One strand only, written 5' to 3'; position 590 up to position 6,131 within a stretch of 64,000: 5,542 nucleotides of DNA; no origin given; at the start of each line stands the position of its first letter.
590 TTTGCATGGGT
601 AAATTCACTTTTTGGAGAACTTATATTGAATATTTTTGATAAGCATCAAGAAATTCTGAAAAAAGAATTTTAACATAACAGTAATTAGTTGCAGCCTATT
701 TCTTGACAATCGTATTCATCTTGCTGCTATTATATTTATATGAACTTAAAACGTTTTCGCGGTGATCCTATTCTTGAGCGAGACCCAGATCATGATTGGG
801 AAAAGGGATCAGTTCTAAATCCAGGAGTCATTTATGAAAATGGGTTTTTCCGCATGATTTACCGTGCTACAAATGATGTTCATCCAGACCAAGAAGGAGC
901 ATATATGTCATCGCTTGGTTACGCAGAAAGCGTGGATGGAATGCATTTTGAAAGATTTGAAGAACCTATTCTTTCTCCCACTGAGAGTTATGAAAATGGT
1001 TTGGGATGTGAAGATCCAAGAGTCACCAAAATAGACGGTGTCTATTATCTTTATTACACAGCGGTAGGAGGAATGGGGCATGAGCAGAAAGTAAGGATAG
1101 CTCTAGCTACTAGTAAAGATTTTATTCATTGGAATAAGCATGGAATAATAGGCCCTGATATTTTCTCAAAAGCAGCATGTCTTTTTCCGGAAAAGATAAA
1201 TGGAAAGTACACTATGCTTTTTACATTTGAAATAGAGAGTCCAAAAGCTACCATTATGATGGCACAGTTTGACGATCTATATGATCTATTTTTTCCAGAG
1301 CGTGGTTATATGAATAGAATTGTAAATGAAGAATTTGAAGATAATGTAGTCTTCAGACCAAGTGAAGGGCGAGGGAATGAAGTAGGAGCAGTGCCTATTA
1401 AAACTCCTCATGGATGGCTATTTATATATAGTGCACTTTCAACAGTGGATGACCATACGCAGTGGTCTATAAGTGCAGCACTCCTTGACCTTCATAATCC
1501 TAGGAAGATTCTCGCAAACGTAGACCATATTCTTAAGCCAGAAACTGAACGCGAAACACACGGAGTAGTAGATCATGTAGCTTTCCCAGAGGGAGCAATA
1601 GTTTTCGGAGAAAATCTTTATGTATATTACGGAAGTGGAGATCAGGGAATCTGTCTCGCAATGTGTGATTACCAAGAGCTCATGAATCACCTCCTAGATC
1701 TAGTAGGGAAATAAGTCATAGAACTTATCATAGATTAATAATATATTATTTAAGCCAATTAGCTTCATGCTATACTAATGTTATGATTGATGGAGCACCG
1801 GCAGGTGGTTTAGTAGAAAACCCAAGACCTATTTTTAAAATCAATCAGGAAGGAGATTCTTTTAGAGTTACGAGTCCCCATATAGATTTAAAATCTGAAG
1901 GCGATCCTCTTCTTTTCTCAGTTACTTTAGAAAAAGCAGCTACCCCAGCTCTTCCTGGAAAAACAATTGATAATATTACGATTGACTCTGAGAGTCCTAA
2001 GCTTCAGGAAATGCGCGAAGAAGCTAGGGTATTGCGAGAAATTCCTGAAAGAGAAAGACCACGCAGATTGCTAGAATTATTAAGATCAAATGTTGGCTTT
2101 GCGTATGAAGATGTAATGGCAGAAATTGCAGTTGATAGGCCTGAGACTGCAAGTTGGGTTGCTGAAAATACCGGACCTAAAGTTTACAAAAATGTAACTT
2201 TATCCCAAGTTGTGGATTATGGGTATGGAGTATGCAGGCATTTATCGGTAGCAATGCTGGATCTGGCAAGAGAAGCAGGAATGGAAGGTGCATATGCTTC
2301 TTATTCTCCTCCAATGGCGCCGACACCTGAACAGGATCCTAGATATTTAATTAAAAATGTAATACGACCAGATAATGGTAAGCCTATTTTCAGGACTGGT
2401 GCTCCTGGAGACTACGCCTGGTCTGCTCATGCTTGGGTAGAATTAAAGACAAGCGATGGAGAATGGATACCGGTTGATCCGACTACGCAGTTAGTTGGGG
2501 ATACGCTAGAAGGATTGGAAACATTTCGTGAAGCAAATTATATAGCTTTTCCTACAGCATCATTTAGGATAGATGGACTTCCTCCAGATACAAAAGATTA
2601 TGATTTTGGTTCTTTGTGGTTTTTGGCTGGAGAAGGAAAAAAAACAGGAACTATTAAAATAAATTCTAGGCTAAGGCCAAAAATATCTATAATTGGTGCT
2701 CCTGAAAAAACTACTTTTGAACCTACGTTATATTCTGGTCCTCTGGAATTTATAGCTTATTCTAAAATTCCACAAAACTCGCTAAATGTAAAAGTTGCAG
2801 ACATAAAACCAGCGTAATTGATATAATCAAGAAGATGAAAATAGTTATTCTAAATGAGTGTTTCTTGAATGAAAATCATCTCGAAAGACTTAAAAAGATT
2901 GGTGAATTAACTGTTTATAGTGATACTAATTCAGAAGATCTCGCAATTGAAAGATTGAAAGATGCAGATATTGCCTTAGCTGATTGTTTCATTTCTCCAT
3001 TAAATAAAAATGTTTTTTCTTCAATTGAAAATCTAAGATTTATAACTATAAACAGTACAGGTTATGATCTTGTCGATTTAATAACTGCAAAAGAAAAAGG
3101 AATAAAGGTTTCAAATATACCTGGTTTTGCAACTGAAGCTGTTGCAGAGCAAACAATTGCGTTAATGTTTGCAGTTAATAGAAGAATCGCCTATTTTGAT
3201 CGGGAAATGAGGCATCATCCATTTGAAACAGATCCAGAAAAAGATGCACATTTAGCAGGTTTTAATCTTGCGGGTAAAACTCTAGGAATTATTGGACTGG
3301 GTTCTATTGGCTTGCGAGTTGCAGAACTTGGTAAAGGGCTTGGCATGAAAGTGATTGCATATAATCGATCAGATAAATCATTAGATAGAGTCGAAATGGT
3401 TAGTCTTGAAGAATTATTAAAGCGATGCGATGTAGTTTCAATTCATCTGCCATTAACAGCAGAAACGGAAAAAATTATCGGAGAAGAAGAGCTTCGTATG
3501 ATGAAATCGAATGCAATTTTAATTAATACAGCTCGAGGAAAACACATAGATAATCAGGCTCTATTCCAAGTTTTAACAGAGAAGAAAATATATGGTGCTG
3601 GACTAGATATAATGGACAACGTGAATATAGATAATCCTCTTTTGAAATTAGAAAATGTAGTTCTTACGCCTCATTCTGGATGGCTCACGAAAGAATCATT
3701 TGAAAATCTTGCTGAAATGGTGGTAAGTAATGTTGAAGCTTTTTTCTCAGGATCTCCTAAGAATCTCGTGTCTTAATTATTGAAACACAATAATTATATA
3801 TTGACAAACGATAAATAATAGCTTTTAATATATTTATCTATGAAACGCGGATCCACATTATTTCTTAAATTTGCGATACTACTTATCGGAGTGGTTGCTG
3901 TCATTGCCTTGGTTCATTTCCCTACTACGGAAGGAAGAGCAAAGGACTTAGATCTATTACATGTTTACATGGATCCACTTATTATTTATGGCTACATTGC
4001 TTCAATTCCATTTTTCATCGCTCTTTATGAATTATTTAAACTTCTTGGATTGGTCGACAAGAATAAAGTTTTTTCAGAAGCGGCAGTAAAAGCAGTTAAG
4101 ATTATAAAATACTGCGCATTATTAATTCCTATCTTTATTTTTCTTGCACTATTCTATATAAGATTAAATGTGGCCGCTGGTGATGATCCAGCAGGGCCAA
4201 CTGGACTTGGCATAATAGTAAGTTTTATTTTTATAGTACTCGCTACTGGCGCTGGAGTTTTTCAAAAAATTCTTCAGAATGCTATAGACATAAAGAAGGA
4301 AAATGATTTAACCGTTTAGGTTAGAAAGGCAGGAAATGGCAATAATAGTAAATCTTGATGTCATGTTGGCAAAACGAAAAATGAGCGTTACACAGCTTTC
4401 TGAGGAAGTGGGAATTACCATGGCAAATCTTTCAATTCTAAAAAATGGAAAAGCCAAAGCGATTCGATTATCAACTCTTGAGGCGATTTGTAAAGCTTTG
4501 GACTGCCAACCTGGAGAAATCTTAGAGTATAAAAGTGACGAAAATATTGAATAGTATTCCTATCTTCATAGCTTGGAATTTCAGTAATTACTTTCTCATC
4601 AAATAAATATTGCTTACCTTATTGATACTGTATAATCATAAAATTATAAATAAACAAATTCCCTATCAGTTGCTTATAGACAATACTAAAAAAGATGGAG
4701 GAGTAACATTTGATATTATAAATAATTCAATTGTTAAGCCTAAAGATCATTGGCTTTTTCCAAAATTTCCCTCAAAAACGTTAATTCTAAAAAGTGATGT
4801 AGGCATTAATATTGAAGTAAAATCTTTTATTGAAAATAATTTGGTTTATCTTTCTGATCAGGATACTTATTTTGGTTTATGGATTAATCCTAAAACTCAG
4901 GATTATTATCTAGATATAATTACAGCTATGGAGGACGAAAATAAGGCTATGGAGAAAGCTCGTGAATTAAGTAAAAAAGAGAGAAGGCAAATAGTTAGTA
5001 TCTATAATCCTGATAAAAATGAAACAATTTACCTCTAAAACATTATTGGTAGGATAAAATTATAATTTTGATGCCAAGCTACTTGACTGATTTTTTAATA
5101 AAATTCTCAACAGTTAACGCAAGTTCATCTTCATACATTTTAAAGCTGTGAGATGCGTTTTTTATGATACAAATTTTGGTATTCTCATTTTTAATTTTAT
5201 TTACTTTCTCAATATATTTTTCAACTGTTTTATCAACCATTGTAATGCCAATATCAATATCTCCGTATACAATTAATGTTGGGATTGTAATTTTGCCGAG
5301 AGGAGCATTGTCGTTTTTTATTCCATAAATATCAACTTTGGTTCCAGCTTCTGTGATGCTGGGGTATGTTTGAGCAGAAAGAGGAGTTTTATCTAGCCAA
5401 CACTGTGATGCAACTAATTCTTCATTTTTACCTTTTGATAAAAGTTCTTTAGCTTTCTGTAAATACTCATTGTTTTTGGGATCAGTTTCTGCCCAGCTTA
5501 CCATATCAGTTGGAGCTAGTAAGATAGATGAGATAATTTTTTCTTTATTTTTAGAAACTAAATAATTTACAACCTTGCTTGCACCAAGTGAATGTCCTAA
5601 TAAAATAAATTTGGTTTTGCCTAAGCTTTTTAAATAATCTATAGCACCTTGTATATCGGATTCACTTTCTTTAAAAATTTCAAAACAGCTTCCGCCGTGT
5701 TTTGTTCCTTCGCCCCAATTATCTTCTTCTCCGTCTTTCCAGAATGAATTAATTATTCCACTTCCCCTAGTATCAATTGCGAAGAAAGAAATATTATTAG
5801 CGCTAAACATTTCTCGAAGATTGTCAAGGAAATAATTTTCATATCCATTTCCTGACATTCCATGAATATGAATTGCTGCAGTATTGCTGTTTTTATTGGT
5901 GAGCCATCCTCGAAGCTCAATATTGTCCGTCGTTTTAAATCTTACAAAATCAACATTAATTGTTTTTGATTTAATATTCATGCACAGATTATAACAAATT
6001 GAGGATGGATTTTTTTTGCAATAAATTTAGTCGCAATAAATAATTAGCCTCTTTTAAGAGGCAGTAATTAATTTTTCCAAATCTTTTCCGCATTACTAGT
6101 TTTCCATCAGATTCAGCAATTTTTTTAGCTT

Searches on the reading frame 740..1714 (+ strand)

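Call 34: search_protein_families(library=pfam, proteins=[window:740-1714:+], max_evalue=0.0001)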
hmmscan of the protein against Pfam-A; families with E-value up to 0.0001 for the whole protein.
window:740-1714:+ (324 aa): 1 family
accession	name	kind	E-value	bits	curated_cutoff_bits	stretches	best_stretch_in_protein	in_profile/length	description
PF04041.19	Glyco_hydro_130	-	4.3e-42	144.6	26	1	24-317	34-317/320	beta-1,4-mannooligosaccharide phosphorylase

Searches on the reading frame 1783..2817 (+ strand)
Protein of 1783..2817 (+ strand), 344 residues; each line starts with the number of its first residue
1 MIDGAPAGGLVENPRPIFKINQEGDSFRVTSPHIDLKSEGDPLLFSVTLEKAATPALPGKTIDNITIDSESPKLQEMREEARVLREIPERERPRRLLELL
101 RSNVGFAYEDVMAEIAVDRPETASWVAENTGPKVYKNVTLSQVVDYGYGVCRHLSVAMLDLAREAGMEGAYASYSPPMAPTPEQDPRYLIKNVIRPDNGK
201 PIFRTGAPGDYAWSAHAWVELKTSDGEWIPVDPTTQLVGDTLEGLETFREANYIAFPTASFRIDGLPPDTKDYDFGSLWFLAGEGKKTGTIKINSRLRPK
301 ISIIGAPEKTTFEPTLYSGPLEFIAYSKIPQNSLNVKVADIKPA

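Call 34: search_protein_families(library=pfam, proteins=[window:1783-2817:+], max_evalue=0.0001)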
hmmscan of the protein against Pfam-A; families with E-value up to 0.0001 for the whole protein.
window:1783-2817:+ (344 aa): 1 family
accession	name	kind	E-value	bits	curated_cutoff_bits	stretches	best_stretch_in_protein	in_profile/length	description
PF01841.26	Transglut_core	-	1.2e-08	35.7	23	1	134-233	37-108/108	Transglutaminase-like superfamily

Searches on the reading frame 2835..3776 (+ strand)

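Call 34: search_protein_families(library=pfam, proteins=[window:2835-3776:+], max_evalue=0.0001)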
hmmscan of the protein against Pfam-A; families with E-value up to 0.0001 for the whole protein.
window:2835-3776:+ (313 aa): 3 families
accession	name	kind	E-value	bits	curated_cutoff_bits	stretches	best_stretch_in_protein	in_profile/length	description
PF02826.25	2-Hacid_dh_C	-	1.4e-56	191.1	25.1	1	108-282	1-178/178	D-isomer specific 2-hydroxyacid dehydrogenase, NAD binding domain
PF00389.36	2-Hacid_dh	-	7.1e-25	87.7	24.6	1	12-312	8-133/134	D-isomer specific 2-hydroxyacid dehydrogenase, catalytic domain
PF03446.21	NAD_binding_2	-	4.4e-06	27.2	21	1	150-252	2-112/161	NAD binding domain of 6-phosphogluconate dehydrogenase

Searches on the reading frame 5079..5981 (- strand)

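Call 34: search_protein_families(library=pfam, proteins=[window:5079-5981:-], max_evalue=0.0001)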
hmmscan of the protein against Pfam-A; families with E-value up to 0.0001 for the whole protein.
window:5079-5981:- (300 aa): 5 families
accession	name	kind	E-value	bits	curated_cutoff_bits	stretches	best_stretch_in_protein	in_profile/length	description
PF08538.16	DUF1749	-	6.3e-16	58.8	24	1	105-287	82-285/299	Protein of unknown function (DUF1749)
PF12146.15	Hydrolase_4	-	1.1e-09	38.5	27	1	49-279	17-233/239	Serine aminopeptidase, S33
PF00561.26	Abhydrolase_1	-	6.7e-07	29.7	25.8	1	39-176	6-122/245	alpha/beta hydrolase fold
PF12697.13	Abhydrolase_6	-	3.5e-06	28.3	26.3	1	37-178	2-113/217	Alpha/beta hydrolase family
PF12048.14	DUF3530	-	5.7e-06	26.3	29.8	1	107-161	179-233/310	Protein of unknown function (DUF3530)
